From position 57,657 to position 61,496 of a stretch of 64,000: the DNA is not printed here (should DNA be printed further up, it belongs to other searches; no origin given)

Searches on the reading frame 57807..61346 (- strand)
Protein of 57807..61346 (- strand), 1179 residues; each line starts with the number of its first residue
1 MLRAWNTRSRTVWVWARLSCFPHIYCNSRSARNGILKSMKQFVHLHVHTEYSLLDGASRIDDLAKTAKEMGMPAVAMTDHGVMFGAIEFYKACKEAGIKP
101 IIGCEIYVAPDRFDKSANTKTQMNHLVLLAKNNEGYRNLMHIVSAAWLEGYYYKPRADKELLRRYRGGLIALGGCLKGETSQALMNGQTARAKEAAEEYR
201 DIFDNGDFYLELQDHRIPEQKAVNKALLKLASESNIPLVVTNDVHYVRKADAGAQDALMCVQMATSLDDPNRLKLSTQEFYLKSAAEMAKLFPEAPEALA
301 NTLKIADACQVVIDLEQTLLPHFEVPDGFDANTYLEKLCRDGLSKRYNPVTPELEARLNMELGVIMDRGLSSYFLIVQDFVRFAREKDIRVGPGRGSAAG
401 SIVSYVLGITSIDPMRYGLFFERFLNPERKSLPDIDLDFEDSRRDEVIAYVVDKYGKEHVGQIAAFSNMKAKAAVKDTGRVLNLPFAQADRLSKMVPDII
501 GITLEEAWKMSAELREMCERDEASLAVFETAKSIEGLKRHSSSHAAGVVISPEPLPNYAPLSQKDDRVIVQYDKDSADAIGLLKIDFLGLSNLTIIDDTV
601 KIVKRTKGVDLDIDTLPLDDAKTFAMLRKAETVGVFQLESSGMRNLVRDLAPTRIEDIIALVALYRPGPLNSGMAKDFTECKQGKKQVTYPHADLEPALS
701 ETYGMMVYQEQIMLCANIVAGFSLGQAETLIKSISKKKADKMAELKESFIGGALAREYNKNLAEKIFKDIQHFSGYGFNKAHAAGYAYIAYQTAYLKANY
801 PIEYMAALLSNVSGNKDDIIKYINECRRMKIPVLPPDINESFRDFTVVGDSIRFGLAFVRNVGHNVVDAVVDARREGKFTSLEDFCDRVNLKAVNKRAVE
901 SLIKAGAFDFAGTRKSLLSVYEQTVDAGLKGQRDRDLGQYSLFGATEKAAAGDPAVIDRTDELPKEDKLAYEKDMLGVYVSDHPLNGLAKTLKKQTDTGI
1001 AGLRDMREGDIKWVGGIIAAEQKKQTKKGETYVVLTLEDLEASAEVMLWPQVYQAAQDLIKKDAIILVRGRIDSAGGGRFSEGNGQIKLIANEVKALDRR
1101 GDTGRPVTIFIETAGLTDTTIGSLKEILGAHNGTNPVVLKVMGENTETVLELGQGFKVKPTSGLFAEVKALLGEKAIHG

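Call 56: find_encoding_contigs(protein=window:57807-61346:-, flank=10000, max_places=3)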
Protein window:57807-61346:- (1179 aa): no gene with exactly this product is on record in the collection.
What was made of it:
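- Tried and rejected: The DnaE look-up found no record (call 56).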
